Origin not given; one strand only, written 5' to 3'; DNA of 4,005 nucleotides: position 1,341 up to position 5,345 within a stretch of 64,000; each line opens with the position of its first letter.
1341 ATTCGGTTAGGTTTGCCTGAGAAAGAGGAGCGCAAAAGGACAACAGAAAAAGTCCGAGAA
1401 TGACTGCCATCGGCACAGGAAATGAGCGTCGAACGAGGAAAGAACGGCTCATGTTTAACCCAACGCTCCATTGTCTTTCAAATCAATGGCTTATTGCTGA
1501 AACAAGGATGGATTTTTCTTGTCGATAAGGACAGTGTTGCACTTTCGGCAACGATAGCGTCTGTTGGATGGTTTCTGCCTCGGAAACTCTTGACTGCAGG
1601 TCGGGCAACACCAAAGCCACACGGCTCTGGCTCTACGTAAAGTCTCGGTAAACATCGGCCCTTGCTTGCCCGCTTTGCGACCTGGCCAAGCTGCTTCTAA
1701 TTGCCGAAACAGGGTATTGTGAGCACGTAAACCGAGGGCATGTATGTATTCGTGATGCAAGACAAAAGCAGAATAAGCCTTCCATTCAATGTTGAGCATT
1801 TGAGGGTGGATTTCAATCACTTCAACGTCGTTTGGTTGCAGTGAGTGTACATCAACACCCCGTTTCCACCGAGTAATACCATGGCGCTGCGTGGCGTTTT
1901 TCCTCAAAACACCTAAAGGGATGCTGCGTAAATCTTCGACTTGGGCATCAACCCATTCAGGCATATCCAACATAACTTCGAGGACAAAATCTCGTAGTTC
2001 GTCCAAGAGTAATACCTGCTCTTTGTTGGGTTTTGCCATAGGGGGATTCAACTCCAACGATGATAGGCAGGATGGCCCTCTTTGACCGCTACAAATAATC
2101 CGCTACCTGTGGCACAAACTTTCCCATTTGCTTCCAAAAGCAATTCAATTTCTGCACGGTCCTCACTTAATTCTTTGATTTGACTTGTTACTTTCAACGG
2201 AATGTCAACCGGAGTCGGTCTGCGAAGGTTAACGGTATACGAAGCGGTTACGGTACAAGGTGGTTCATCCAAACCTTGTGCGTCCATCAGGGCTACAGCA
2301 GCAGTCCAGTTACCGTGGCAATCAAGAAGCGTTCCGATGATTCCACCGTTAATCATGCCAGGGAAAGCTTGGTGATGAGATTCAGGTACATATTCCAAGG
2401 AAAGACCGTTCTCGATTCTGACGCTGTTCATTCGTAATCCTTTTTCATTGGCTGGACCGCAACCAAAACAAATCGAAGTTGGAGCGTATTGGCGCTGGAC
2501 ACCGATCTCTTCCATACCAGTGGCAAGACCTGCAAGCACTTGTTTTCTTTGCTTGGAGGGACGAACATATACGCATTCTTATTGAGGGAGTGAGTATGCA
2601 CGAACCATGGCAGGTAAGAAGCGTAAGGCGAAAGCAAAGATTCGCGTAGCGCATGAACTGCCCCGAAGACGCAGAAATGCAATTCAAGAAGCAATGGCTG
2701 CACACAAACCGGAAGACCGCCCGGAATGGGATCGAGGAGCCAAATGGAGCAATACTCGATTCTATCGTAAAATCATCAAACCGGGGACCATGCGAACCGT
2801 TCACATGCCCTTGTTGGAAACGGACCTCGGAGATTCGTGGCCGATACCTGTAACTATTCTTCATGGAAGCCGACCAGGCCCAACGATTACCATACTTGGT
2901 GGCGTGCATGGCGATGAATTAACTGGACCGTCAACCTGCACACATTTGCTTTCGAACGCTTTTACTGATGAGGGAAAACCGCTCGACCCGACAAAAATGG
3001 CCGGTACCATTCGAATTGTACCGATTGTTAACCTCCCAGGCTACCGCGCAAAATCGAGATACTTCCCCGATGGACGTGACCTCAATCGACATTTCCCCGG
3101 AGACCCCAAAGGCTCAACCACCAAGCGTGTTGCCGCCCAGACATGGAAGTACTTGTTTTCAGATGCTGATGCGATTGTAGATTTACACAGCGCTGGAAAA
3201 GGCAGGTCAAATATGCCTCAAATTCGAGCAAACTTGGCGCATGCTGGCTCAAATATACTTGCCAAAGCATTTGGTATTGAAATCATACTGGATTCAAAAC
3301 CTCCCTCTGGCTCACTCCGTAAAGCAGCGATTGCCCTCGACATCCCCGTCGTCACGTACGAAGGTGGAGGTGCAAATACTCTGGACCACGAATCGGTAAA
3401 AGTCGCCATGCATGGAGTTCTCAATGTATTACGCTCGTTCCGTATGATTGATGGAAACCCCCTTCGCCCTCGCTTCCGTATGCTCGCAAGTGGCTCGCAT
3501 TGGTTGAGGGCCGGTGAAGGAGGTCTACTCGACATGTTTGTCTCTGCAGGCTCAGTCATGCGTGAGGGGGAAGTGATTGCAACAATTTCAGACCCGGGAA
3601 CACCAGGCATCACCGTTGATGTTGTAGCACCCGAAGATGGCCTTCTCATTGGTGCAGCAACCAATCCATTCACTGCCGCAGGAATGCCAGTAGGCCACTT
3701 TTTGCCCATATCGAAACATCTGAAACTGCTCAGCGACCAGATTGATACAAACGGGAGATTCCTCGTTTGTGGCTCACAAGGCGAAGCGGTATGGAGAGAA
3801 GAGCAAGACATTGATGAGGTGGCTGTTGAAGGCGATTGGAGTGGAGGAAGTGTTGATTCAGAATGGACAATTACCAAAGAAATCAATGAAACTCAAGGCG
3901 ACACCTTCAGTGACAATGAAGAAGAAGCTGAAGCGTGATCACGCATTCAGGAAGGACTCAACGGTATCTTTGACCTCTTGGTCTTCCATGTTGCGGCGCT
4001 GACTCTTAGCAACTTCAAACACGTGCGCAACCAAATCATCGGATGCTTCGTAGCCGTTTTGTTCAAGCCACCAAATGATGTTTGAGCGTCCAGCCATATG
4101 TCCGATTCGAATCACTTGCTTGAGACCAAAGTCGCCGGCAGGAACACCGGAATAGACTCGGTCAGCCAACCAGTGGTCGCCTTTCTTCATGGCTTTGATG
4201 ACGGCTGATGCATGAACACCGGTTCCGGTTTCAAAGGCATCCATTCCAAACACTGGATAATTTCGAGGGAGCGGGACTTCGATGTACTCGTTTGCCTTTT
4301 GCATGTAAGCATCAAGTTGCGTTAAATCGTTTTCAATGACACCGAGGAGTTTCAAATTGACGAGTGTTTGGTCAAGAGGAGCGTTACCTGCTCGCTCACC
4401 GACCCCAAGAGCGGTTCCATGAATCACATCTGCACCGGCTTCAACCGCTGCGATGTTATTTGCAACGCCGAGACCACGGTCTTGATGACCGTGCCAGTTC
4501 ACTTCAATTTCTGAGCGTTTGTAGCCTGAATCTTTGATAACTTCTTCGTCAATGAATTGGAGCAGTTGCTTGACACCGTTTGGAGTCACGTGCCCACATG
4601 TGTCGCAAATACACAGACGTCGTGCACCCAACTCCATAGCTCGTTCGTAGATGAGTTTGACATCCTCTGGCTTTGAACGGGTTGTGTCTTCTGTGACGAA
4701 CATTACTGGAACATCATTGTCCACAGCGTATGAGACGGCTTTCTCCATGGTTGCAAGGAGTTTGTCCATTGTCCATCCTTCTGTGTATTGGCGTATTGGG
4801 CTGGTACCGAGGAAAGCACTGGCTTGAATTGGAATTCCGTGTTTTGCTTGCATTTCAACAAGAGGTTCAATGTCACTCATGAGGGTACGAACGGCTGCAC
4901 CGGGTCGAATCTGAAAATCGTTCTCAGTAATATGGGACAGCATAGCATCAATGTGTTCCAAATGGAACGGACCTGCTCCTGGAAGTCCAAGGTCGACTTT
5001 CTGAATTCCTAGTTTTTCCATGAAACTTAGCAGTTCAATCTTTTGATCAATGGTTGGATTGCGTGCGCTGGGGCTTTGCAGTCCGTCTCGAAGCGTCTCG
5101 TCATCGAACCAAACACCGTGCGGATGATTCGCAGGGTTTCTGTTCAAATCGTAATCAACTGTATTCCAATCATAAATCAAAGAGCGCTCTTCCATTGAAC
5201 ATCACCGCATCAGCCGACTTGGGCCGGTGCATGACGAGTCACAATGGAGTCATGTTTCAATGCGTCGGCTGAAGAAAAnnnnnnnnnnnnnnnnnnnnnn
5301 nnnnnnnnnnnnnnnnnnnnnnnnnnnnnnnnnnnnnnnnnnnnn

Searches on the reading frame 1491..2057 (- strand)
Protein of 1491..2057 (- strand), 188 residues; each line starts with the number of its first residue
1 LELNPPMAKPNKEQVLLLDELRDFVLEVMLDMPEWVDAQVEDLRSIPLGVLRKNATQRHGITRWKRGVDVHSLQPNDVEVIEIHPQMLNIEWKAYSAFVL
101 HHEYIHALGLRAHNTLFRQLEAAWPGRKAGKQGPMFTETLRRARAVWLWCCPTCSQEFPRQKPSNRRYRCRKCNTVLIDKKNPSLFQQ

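Call 55: search_protein_families(library=pfam, proteins=[window:1491-2057:-], max_evalue=0.0001)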
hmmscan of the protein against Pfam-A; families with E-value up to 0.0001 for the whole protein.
window:1491-2057:- (188 aa): 1 family
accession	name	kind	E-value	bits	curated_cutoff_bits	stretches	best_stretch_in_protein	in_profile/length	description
PF17283.8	Zn_ribbon_SprT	-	1.4e-06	28.6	28.1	1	146-178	2-35/38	SprT-like zinc ribbon domain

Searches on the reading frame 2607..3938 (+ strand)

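Call 55: search_protein_families(library=pfam, proteins=[window:2607-3938:+], max_evalue=0.0001)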
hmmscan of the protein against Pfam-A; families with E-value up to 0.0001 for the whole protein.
window:2607-3938:+ (443 aa): 2 families
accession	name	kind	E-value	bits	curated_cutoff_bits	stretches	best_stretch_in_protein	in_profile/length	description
PF24827.1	AstE_AspA_cat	-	2.4e-35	122.3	25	1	90-276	1-190/192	Succinylglutamate desuccinylase/Aspartoacylase catalytic domain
PF00246.29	Peptidase_M14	-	5.5e-06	26.6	21.6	1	89-169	44-141/286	Zinc carboxypeptidase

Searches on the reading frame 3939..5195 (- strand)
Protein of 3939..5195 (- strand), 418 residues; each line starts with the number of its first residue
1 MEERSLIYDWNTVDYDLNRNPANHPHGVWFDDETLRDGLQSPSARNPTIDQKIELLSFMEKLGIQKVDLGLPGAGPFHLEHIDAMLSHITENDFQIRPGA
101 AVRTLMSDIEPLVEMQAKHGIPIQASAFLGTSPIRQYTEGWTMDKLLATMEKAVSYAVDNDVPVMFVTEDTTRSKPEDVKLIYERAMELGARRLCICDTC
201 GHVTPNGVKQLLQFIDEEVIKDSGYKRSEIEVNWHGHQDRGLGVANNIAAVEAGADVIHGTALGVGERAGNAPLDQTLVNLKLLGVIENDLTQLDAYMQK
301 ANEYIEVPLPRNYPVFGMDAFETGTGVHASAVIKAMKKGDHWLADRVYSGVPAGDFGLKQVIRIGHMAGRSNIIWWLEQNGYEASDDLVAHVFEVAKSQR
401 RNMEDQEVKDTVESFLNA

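Call 55: search_protein_families(library=pfam, proteins=[window:3939-5195:-], max_evalue=0.0001)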
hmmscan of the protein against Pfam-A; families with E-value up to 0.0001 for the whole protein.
window:3939-5195:- (418 aa): 1 family
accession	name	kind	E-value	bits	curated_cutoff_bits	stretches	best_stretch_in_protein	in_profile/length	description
PF00682.25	HMGL-like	-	2e-44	152.4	29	1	32-288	6-246/260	HMGL-like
